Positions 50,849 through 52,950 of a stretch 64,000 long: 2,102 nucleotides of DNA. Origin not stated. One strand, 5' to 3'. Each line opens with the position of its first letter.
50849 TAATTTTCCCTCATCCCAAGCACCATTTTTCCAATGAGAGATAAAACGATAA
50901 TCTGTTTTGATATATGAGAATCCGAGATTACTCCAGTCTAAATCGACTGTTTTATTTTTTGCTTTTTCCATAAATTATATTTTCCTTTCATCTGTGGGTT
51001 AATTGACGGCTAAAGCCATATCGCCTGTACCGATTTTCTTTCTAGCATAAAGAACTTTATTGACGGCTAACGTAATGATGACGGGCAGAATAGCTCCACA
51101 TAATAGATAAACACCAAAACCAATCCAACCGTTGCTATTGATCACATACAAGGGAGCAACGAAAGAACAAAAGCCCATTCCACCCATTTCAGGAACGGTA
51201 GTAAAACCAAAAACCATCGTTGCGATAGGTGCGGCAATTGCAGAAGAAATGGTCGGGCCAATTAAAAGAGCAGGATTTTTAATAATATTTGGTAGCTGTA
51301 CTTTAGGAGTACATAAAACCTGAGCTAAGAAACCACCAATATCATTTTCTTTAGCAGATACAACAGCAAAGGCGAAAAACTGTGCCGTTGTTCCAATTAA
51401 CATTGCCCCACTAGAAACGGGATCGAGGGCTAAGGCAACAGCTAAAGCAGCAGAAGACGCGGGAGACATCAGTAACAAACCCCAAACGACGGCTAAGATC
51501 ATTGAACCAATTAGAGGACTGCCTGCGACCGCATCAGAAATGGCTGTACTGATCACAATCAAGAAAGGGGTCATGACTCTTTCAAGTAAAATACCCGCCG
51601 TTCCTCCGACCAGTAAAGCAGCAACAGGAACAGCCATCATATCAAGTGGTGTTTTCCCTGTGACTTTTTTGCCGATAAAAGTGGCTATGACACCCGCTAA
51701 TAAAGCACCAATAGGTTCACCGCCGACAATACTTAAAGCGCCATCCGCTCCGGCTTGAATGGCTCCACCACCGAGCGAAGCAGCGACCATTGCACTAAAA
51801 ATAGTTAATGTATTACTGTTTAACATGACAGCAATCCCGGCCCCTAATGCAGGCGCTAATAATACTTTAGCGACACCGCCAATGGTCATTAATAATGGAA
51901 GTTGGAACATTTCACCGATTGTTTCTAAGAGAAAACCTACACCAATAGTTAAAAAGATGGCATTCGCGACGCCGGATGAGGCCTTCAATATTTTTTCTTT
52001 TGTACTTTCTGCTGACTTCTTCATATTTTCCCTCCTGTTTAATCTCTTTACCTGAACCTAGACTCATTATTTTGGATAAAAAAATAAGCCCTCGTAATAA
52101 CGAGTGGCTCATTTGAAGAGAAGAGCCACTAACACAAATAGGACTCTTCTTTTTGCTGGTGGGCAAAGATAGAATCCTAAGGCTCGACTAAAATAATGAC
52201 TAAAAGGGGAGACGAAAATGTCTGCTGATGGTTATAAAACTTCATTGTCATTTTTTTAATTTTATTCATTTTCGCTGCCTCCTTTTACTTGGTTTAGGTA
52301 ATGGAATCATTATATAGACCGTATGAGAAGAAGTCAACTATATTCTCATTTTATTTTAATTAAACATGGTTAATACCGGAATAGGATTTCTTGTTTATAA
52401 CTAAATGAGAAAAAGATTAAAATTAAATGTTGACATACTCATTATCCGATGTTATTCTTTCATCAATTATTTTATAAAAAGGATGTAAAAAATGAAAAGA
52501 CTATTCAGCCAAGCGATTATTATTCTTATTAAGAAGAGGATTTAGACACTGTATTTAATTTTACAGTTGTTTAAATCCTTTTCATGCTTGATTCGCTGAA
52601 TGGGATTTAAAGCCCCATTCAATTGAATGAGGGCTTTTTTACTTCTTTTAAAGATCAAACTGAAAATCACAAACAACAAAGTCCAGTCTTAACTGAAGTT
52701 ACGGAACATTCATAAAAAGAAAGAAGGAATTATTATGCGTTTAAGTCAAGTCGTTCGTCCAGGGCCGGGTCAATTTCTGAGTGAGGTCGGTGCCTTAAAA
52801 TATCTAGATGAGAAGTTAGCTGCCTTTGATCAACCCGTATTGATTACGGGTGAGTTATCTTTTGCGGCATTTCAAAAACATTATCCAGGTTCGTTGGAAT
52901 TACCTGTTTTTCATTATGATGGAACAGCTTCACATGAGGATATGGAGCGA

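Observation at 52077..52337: Textbook-style ribosome-mediated attenuator with an LLVIILV leader peptide upstream of the membrane-protein/ilvE operon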

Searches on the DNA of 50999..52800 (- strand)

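Call 4: search_rna_families(source=window, start=51800, end=52800, threshold=evalue, max_evalue=10, show_alignments=3)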
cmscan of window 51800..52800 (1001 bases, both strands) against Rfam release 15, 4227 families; matches with E-value up to 10: 18.
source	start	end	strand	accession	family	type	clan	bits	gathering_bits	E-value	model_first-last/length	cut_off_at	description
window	52461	52603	+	RF02414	rli60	Gene; sRNA;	-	28.2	60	0.2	1-191/191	no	Listeria sRNA rli60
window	52329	52413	+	RF02106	DLEU2_2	Gene; lncRNA;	-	25.5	45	0.8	1-90/90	no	Deleted in lymphocytic leukemia 2 conserved region 2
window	52116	52303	-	RF02414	rli60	Gene; sRNA;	-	23.1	60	2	1-191/191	no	Listeria sRNA rli60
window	52676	52737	+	RF03091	Clostridium-PBP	Gene; sRNA;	-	20.6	94.4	5.9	1-73/73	no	Clostridium-PBP RNA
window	52525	52642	+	RF00021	Spot_42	Gene; sRNA;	-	20.5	80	0.29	1-115/115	no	Spot 42 RNA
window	52641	52699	-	RF00681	mir-198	Gene; miRNA;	-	20.2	70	0.42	1-62/62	no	mir-198 microRNA precursor family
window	52323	52402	-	RF01480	rli52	Cis-reg;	-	20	70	3.4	1-95/95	no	Listeria sRNA rli52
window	52287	52344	+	RF02037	IMES-4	Gene;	-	19.9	48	1.7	1-80/80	no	IMES-4 RNA motif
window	52592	52645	+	RF02721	sca_ncR26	Gene; snRNA; snoRNA; scaRNA;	-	19.7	37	2.6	1-68/68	no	Small Cajal body specific RNA ncR26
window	52170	52273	-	RF02530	URE2_IRES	Cis-reg; IRES;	-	18.2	70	9.8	1-105/105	no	Ure2 internal ribosome entry site (IRES)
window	52492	52584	+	RF02397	sau-5971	Gene; sRNA;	-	18.1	90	2.2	1-96/96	no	Staphylococcus sRNA sau-5971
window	52479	52580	-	RF02417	VR-RNA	Gene; sRNA;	-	17.6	100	0.34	66-179/397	no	VR-RNA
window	52605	52740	-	RF01859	Phe_leader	Cis-reg; leader;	-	16.9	55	7.1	1-125/125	no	Phenylalanine leader peptide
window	52533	52581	-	RF03339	mir-3047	Gene; miRNA;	-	15.7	53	7.7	1-61/61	no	mir-3047 microRNA precursor family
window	52493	52584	-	RF00333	snoZ157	Gene; snRNA; snoRNA; CD-box;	CL00063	15.6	55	9.1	1-100/100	no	Small nucleolar RNA Z157/R69/R10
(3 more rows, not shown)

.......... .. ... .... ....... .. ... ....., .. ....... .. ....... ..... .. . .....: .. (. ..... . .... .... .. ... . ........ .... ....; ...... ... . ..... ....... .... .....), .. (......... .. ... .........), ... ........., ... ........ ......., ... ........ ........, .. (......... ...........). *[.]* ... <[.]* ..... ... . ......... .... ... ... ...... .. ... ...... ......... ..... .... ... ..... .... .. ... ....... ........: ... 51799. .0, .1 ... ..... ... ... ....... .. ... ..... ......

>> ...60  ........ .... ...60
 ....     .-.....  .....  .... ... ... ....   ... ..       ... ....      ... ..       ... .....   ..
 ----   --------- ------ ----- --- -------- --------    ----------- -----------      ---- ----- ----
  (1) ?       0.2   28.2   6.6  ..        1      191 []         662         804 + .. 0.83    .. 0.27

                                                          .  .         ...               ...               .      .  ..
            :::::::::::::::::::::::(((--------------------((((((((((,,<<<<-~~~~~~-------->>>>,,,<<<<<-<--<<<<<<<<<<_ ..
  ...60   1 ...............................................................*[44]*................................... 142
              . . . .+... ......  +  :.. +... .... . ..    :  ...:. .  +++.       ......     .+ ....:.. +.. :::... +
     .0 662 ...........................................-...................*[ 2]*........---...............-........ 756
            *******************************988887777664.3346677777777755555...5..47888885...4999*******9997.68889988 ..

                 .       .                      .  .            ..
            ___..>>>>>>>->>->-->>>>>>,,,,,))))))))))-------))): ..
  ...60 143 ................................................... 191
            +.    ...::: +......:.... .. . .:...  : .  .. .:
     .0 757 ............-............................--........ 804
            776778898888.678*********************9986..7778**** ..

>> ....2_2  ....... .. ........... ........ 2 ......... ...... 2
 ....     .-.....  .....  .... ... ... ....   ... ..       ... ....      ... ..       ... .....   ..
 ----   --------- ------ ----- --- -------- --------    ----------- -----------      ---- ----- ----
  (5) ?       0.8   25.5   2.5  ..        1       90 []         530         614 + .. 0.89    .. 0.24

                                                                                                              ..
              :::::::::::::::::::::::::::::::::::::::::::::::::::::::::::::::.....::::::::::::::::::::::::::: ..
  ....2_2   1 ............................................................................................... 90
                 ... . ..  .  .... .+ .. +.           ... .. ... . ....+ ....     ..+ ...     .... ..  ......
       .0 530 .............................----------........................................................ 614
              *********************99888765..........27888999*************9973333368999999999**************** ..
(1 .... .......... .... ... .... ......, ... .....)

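Call 20: search_rna_families(sources=[L021, L022, L023, L024, L025, L026, L027, L028, L029, L030, L031, L033, L036, L040, L044, L050, L058, L061, L062, L073], threshold=gathering)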
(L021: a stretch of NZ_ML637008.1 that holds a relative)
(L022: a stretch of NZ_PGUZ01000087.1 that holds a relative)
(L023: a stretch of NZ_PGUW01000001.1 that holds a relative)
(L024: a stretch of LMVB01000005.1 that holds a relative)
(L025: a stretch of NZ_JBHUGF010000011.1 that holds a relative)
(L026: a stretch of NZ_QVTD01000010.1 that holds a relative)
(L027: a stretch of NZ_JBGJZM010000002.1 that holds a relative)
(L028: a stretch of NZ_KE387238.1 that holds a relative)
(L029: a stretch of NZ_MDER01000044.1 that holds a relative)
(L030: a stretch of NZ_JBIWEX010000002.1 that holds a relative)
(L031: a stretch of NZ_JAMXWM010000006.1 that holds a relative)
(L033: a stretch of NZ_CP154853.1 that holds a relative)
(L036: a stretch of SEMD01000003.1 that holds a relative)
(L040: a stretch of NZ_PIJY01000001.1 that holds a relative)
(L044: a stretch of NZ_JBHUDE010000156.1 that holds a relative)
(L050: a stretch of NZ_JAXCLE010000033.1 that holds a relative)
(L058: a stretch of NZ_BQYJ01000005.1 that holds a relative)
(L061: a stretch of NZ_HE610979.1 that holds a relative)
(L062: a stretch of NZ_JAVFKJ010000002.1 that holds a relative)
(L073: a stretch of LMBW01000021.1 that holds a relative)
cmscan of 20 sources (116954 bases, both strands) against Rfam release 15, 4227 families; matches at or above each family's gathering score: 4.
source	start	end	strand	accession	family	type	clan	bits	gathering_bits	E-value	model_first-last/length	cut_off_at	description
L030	3639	3914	+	RF00230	T-box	Cis-reg; leader;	-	111.2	93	1.8e-23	1-219/219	no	T-box leader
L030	1924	2025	-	RF00167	Purine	Cis-reg; riboswitch;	CL00123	81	37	1.1e-12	1-102/102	no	Purine riboswitch aptamer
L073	3687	3779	+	RF01852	tRNA-Sec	Gene; tRNA;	CL00001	60.7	47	1.4e-09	1-91/91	no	Selenocysteine transfer RNA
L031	2308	2375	-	RF01690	Bacillaceae-1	Gene; sRNA;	-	42.1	35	0.00046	1-67/67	no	Bacillaceae-1 RNA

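Call 21: search_rna_families(sources=[L001, L002, L003, L004, L005, L006, L007, L008, L009, L010, L011, L012, L013, L014, L015, L016, L017, L018, L019, L020], threshold=gathering)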
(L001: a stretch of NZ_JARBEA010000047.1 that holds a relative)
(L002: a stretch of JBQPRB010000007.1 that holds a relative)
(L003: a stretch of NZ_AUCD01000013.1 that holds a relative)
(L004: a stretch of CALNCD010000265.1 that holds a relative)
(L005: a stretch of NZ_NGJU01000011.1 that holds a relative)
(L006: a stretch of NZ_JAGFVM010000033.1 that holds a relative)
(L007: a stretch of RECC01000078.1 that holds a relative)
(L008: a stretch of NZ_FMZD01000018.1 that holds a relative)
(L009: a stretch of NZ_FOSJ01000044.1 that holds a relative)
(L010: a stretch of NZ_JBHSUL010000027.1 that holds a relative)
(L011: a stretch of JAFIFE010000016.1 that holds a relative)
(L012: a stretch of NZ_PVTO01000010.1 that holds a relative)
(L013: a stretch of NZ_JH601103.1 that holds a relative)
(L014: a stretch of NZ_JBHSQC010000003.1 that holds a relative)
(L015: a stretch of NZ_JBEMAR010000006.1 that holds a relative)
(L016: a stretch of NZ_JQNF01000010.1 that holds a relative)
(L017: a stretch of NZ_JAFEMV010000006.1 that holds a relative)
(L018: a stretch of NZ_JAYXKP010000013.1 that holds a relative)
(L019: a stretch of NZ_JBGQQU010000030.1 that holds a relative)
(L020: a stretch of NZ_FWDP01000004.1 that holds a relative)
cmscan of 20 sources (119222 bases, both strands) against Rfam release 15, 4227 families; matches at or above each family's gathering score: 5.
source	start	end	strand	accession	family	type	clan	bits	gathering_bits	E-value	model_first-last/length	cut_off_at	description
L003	4838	5064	+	RF00230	T-box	Cis-reg; leader;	-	112.1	93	1.1e-23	1-219/219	no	T-box leader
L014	3606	3678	-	RF00005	tRNA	Gene; tRNA;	CL00001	59.8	29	3.7e-10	1-71/71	no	tRNA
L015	3595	3667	-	RF00005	tRNA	Gene; tRNA;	CL00001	59.8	29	3.7e-10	1-71/71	no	tRNA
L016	3595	3667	-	RF00005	tRNA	Gene; tRNA;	CL00001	57.6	29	1.5e-09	1-71/71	no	tRNA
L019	5134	5206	-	RF00005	tRNA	Gene; tRNA;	CL00001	57.3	29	1.9e-09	1-71/71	no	tRNA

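Call 41: build_rna_model(alignment_id=A2)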
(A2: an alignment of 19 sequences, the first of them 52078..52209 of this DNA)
Model R1 built from alignment A2 (19 sequences, 185 columns); structure: RNAalifold consensus.
model positions 142; base pairs 21; branch points 1; effective number of sequences 5.5; information 0.59 bits per position. Calibrated on 0.2 Mb of random sequence (short: E-values are rough).
structure used (alignment columns):
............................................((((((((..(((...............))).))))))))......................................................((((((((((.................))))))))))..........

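Call 42: search_with_rna_model(model_id=R1, sources=[window, L001, L002, L003, L004, L005, L006, L007, L008, L009, L010, L011, L012, L013, L014, L015, L016, L017, L018, L019, L020, L021, L022, L023, L024, L025, L026, L027, L028, L029, L030, L031, L032, L033, L034, L035, L036, L037, L038, L039, L040, L041, L042, L043, L044, L045, L046, L047, L048, L049, L050, L051, L052, L053, L054, L055, L056, L057, L058, L059, L060, L061, L062, L063, L064, L065, L066, L067, L068, L069, L070, L071, L072, L073, L074, L075, L076, L077, L078, L079, L080], max_evalue=1, make_alignment=true)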
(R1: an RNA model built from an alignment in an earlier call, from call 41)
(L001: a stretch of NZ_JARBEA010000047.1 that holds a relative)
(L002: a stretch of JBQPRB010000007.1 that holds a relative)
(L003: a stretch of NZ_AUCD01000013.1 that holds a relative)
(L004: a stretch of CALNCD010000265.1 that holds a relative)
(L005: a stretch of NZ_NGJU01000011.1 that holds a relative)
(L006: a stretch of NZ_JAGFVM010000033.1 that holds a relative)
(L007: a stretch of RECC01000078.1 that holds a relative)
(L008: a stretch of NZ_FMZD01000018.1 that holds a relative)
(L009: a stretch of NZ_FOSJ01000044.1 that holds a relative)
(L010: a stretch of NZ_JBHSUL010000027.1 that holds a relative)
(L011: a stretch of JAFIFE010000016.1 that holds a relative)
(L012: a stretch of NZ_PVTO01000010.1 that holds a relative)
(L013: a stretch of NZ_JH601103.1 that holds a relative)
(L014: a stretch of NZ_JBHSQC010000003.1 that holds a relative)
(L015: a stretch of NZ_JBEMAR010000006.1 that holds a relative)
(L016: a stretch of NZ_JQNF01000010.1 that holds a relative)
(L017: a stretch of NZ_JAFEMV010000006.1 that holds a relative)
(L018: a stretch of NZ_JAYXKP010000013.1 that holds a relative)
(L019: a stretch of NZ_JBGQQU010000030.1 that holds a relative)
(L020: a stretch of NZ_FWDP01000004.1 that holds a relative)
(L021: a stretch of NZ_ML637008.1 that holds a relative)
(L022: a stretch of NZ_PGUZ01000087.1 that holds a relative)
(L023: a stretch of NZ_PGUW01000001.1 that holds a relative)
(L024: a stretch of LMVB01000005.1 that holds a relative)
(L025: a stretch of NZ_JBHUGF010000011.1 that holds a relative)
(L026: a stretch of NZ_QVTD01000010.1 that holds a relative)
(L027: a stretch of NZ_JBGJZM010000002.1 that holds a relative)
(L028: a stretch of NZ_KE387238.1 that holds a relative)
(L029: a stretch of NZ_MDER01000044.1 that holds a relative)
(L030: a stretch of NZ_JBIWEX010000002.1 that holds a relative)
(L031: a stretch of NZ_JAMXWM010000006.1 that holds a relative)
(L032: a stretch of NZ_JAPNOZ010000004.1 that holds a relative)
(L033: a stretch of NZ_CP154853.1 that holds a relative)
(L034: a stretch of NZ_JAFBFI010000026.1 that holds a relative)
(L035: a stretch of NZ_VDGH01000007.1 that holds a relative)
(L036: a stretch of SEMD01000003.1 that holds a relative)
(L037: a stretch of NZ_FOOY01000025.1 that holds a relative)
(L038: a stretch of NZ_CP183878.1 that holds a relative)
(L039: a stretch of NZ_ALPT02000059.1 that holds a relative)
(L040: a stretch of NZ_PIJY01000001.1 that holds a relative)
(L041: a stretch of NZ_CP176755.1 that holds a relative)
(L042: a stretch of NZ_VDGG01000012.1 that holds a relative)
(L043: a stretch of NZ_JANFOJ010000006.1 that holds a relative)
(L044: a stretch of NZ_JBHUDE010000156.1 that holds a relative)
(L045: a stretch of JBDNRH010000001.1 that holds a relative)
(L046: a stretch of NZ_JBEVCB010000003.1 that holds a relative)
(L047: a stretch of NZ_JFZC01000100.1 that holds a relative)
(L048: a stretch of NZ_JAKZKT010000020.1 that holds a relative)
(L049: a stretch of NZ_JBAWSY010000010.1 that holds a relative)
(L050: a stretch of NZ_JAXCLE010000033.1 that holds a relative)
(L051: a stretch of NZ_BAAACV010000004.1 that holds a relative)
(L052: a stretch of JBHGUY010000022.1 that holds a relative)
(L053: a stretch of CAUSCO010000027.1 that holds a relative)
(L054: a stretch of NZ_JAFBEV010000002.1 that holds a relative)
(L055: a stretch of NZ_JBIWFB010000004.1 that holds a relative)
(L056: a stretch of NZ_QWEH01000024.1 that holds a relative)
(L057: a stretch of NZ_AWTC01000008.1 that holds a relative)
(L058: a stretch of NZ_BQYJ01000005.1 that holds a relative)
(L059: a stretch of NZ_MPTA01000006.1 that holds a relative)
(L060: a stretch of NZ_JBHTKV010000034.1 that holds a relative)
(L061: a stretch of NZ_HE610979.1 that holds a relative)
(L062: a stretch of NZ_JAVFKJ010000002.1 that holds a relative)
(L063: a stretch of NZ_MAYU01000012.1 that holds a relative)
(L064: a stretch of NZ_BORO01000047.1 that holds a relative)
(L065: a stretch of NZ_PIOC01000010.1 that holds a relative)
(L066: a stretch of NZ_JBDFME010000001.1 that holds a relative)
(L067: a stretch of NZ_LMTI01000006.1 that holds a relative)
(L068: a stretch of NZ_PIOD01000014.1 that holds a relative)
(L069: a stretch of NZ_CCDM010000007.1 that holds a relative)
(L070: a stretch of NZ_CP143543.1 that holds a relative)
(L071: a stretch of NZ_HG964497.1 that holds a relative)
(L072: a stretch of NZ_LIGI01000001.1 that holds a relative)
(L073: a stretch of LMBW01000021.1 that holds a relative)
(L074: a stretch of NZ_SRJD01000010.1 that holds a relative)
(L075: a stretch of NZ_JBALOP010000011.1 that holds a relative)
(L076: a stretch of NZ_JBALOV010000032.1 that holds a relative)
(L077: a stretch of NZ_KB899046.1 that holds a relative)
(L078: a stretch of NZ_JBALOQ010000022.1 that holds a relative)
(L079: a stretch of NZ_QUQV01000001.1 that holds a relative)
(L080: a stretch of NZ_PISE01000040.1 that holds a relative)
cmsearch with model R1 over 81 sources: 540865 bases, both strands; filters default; matches with E-value up to 1: 53.
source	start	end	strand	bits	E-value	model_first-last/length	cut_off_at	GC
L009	2302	2443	+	111.8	4.1e-22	1-142/142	no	0.32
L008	2324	2466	+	111.4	5.2e-22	1-142/142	no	0.33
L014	2281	2422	+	110.3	9.2e-22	1-142/142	no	0.35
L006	2317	2454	+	109.3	1.6e-21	1-142/142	no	0.33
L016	2279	2413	+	107.8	3.3e-21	1-142/142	no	0.36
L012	2263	2406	+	107.4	4.2e-21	1-142/142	no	0.4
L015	2278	2413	+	107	5e-21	1-142/142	no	0.37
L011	2266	2407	+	103.5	3.1e-20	1-142/142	no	0.39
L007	2247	2389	+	101.6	8.6e-20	1-142/142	no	0.35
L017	2319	2451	+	97.7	6.4e-19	1-142/142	no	0.38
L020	2324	2464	+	97.7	6.7e-19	1-142/142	no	0.4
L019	2318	2450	+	97.2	8.7e-19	1-142/142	no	0.39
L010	2316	2450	+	95.9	1.7e-18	1-142/142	no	0.39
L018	2316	2450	+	92.3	1.1e-17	1-142/142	no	0.39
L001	2316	2458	+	85.7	3.5e-16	1-142/142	no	0.4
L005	2322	2464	+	81.2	3.6e-15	1-142/142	no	0.34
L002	2281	2413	+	78.4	1.6e-14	1-142/142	no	0.39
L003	2290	2426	+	75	9.2e-14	1-142/142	no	0.44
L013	2341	2470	+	68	3.6e-12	1-142/142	no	0.35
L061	2308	2455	+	29.1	0.0025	1-142/142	no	0.32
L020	2308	2420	-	28.9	0.0027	1-142/142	no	0.37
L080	2327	2479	+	26.4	0.0098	1-142/142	no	0.31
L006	2366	2507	-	26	0.012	1-142/142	no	0.3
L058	2288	2439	+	25.7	0.014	1-142/142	no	0.32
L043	2179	2339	+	25.2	0.018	1-142/142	no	0.39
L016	2376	2502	-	23.2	0.053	1-142/142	no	0.32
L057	2241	2349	+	23.1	0.054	1-142/142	no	0.4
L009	2412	2460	-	22.7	0.067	86-135/142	no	0.33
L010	2412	2523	-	22.6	0.073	1-142/142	no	0.29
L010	2286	2387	-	21.5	0.13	25-142/142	no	0.29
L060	2297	2456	+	21.4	0.14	1-142/142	no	0.33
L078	5609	5707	-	20.9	0.17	1-142/142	no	0.3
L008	2427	2530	-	20.8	0.19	1-142/142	no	0.3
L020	1217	1323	-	20.3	0.24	1-142/142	no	0.33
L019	2412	2538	-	19.8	0.32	1-142/142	no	0.32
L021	3543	3671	-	19.5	0.36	1-142/142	no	0.36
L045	2184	2344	+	19.5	0.37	1-142/142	no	0.4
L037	2239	2347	+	19.4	0.38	1-142/142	no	0.39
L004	1737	1858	+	19.3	0.39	1-142/142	no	0.43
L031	1961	2069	+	19.3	0.4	1-142/142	no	0.38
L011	2368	2518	-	19.2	0.42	1-142/142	no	0.38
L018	2286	2406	-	18.9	0.48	1-142/142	no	0.32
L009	1203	1293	+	18.9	0.5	1-142/142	no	0.33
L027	2321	2468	+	18.7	0.54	1-142/142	no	0.36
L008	2305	2421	-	18.6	0.57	1-142/142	no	0.31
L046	2239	2347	+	18.5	0.61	1-142/142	no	0.39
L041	3641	3766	-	18.3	0.67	1-142/142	no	0.38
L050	3760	3911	+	17.7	0.94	1-142/142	no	0.34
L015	2376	2483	-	17.7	0.94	1-142/142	no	0.38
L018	2412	2523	-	17.6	0.97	1-142/142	no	0.31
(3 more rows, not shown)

Alignment A3: 53 matches aligned to the model, 258 columns, each read 5' to 3' on its own strand. Consensus structure (alignment columns), stored with it:
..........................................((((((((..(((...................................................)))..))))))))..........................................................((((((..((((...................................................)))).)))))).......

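Call 43: search_with_rna_model(model_id=R1, sources=[window, L001, L002, L003, L005, L006, L007, L008, L009, L010, L011, L012, L013, L014, L015, L016, L017, L018, L019, L020], max_evalue=1e-8, make_alignment=true)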
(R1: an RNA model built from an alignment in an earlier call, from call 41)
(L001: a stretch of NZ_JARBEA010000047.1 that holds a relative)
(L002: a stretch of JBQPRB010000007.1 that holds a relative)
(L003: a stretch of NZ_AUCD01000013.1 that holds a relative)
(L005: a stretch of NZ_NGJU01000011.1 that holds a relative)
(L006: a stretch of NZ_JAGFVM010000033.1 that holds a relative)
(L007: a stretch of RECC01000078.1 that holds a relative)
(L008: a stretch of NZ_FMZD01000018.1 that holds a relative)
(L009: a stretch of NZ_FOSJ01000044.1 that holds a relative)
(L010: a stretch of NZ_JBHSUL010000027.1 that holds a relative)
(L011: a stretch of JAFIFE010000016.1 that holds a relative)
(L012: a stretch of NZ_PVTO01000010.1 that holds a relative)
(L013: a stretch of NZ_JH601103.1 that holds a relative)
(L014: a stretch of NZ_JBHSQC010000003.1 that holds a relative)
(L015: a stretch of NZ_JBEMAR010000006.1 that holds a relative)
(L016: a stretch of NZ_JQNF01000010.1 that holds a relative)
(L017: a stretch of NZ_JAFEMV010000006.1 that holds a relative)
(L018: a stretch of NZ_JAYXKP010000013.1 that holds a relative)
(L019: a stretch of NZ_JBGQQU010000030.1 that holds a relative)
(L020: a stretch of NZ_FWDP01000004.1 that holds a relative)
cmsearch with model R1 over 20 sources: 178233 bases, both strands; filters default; matches with E-value up to 1e-8: 20.
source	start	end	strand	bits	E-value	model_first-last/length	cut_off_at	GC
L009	2302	2443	+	111.8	1.4e-22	1-142/142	no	0.32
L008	2324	2466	+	111.4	1.7e-22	1-142/142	no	0.33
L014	2281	2422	+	110.3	3e-22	1-142/142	no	0.35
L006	2317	2454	+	109.3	5.1e-22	1-142/142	no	0.33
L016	2279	2413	+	107.8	1.1e-21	1-142/142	no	0.36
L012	2263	2406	+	107.4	1.4e-21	1-142/142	no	0.4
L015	2278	2413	+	107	1.6e-21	1-142/142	no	0.37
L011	2266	2407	+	103.5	1e-20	1-142/142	no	0.39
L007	2247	2389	+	101.6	2.8e-20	1-142/142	no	0.35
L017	2319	2451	+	97.7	2.1e-19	1-142/142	no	0.38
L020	2324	2464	+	97.7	2.2e-19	1-142/142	no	0.4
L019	2318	2450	+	97.2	2.9e-19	1-142/142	no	0.39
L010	2316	2450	+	95.9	5.6e-19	1-142/142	no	0.39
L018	2316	2450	+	92.3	3.7e-18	1-142/142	no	0.39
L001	2316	2458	+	85.7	1.1e-16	1-142/142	no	0.4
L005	2322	2464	+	81.2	1.2e-15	1-142/142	no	0.34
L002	2281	2413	+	78.4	5.2e-15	1-142/142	no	0.39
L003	2290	2426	+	75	3e-14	1-142/142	no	0.44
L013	2341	2470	+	68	1.2e-12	1-142/142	no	0.35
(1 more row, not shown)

Alignment A4: 20 matches aligned to the model, 179 columns, each read 5' to 3' on its own strand. Consensus structure (alignment columns), stored with it:
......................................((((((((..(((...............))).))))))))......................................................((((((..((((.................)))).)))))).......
